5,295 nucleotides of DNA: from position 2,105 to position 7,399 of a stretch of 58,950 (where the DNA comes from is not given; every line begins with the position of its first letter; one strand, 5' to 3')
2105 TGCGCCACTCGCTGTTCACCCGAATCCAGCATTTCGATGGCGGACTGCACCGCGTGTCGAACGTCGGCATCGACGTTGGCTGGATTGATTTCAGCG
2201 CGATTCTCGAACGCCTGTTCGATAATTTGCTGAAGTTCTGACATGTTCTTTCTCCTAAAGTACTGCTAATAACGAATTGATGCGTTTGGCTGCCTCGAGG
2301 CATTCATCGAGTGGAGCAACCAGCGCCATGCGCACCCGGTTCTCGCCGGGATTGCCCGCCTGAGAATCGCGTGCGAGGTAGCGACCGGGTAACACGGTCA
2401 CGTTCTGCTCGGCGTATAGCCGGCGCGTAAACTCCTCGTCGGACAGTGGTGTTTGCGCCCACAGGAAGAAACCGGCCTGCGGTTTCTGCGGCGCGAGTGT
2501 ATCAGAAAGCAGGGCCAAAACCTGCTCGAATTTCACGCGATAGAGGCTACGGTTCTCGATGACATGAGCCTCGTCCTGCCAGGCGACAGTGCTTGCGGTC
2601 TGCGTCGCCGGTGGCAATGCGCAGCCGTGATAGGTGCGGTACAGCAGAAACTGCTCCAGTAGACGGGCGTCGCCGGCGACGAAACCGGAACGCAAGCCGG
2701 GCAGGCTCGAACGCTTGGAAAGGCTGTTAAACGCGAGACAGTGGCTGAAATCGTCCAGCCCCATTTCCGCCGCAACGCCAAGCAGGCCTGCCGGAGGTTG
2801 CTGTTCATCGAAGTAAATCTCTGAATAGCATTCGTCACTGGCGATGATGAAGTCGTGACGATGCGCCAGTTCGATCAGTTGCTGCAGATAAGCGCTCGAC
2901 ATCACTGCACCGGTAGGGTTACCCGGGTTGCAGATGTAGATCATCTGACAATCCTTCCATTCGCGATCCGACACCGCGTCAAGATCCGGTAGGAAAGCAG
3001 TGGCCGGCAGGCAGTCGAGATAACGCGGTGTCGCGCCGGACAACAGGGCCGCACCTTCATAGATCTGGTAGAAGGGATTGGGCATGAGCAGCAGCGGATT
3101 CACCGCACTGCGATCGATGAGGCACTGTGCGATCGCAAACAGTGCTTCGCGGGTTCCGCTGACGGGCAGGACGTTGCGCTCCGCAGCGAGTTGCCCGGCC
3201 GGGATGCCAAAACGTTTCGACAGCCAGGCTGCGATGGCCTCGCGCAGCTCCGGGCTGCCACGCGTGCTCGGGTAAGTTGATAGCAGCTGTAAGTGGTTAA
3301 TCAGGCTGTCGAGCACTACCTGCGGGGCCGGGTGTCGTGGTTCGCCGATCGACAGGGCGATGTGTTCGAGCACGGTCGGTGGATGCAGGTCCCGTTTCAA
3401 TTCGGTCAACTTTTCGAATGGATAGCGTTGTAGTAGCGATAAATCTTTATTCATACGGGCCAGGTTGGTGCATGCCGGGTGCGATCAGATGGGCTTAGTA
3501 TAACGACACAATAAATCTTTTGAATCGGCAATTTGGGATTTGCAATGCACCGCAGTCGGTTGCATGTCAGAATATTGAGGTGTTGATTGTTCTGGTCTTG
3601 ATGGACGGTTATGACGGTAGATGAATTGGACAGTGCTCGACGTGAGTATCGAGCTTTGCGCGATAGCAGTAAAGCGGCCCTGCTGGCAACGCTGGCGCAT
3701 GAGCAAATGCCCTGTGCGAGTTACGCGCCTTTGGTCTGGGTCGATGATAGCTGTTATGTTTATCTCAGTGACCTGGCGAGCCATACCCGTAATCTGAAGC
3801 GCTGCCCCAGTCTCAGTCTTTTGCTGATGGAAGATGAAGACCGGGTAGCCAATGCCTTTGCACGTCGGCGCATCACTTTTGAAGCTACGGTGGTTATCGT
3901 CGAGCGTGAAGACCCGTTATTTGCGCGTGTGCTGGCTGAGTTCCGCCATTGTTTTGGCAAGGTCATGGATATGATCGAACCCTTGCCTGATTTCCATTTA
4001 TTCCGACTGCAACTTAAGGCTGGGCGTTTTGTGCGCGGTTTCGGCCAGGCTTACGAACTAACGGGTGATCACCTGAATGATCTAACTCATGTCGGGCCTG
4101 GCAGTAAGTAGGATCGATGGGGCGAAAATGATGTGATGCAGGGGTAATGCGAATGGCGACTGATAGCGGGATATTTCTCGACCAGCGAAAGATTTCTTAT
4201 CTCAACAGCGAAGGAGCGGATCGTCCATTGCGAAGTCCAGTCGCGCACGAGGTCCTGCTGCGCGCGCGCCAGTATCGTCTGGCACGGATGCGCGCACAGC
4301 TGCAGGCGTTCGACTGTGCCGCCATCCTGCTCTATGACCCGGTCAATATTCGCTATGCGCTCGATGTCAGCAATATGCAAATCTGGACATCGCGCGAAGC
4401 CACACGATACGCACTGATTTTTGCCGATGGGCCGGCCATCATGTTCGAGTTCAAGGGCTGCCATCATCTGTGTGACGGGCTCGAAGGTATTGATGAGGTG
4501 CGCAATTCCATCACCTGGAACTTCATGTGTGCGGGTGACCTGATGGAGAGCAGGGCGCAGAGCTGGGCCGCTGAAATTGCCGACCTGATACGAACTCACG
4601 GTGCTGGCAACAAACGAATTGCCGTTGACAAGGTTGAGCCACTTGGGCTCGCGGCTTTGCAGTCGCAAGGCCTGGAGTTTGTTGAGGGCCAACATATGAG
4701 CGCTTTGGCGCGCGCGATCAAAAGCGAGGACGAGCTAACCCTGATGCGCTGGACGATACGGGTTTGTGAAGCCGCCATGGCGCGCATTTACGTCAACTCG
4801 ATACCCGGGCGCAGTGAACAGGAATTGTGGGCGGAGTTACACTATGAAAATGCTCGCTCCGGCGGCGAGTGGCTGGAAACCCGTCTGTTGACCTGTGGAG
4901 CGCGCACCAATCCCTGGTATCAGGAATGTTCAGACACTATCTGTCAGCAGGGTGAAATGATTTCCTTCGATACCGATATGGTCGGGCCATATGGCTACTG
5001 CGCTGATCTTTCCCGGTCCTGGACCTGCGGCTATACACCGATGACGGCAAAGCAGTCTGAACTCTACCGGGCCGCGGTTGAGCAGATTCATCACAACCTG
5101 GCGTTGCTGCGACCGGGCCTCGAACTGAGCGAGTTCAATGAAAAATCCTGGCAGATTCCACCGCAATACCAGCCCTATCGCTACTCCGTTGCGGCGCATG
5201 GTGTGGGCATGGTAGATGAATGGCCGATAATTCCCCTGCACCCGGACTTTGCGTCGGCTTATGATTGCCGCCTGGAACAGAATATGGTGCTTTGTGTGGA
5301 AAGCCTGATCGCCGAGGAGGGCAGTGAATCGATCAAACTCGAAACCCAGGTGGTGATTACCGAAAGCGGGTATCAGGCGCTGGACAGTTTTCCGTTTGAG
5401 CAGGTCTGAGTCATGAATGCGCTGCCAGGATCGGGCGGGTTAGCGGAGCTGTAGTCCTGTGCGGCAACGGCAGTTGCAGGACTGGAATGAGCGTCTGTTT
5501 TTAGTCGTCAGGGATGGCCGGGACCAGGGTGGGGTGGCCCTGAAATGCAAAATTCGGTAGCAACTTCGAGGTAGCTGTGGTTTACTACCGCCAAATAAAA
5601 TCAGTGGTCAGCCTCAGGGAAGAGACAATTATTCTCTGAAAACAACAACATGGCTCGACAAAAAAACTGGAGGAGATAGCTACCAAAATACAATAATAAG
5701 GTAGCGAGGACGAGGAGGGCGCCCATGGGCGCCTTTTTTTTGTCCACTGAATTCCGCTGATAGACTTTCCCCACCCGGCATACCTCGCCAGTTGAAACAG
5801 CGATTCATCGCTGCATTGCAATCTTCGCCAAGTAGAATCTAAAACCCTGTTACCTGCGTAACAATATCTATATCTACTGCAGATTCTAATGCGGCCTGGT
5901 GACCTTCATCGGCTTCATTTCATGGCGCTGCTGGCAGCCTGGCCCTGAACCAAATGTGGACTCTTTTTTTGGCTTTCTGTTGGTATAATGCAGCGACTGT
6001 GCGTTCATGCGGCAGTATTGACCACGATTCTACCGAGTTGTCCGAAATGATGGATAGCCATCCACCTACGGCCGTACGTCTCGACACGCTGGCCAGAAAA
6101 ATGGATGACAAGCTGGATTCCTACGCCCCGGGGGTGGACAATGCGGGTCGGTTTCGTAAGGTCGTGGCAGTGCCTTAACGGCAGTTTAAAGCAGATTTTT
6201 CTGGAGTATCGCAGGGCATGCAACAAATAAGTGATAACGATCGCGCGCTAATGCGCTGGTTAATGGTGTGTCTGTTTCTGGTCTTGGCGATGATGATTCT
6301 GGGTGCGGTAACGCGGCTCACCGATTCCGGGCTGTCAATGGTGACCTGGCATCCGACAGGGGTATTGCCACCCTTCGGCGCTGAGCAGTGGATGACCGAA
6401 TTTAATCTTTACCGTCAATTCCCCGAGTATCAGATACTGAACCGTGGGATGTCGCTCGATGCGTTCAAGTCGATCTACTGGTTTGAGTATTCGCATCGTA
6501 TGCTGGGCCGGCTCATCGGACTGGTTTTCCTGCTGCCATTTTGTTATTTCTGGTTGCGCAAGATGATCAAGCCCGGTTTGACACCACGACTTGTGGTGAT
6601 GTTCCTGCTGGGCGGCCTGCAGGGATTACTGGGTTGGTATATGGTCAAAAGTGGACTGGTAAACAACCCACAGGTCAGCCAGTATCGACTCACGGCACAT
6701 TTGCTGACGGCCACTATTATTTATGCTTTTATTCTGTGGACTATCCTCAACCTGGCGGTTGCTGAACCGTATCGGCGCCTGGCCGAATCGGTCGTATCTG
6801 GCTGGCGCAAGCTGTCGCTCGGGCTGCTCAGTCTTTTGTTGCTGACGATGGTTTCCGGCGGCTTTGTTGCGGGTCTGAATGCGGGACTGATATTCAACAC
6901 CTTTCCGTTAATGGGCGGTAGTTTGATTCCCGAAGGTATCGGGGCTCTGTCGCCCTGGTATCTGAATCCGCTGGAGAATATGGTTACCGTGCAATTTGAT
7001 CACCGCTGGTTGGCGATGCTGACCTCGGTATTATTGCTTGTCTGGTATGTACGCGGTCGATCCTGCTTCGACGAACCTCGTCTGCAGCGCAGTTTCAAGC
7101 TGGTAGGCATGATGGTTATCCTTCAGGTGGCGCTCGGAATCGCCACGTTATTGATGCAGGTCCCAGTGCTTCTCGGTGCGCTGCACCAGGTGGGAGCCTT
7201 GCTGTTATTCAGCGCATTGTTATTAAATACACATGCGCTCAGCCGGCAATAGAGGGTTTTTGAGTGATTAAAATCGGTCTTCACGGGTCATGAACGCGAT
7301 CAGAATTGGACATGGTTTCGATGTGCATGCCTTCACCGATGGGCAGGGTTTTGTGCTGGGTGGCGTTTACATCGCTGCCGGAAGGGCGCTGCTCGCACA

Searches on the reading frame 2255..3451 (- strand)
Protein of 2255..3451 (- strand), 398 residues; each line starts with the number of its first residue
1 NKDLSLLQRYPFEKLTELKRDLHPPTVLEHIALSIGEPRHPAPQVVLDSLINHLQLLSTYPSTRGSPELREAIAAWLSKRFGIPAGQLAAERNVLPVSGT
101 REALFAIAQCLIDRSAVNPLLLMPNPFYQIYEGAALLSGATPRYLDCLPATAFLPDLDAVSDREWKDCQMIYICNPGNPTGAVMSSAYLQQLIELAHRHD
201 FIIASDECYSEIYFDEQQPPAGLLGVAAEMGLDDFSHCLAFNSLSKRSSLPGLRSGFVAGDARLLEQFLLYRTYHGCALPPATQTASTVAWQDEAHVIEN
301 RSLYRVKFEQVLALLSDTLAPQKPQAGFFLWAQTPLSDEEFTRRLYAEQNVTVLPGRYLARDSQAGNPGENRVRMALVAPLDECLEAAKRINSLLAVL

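Call 86: search_protein_families(library=pfam, proteins=[window:2255-3451:-], max_evalue=0.00001)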
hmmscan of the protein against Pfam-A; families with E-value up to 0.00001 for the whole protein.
window:2255-3451:- (398 aa): 1 family
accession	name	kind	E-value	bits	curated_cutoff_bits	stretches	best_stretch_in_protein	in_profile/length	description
PF00155.27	Aminotran_1_2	-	9.5e-47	160.3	19.7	1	31-390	4-360/361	Aminotransferase class I and II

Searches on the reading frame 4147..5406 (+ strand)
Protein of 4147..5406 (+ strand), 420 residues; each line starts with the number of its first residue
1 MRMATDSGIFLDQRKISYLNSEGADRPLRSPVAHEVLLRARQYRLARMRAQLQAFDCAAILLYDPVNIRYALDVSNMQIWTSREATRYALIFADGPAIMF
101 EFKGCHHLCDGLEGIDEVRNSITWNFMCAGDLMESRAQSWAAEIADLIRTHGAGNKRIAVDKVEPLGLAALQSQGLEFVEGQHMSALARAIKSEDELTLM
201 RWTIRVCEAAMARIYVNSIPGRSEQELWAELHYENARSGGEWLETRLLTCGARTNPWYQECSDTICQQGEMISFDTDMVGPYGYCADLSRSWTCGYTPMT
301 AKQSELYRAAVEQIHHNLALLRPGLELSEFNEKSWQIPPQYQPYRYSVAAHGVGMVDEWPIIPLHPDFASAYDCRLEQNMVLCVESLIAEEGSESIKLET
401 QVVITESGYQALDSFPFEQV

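Call 86: search_protein_families(library=pfam, proteins=[window:4147-5406:+], max_evalue=0.00001)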
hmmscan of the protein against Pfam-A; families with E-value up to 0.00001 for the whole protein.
window:4147-5406:+ (420 aa): 1 family
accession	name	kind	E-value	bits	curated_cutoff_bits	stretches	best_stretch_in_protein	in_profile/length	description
PF00557.29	Peptidase_M24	-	1.8e-26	93.7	23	1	199-406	2-208/208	Metallopeptidase family M24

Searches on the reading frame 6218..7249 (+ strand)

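Call 86: search_protein_families(library=pfam, proteins=[window:6218-7249:+], max_evalue=0.00001)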
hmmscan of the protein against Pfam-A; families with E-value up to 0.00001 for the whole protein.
window:6218-7249:+ (344 aa): 1 family
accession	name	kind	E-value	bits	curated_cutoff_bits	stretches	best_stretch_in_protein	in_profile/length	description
PF02628.20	COX15-CtaA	-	8.9e-105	350.7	29.9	1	13-334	2-321/322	Cytochrome oxidase assembly protein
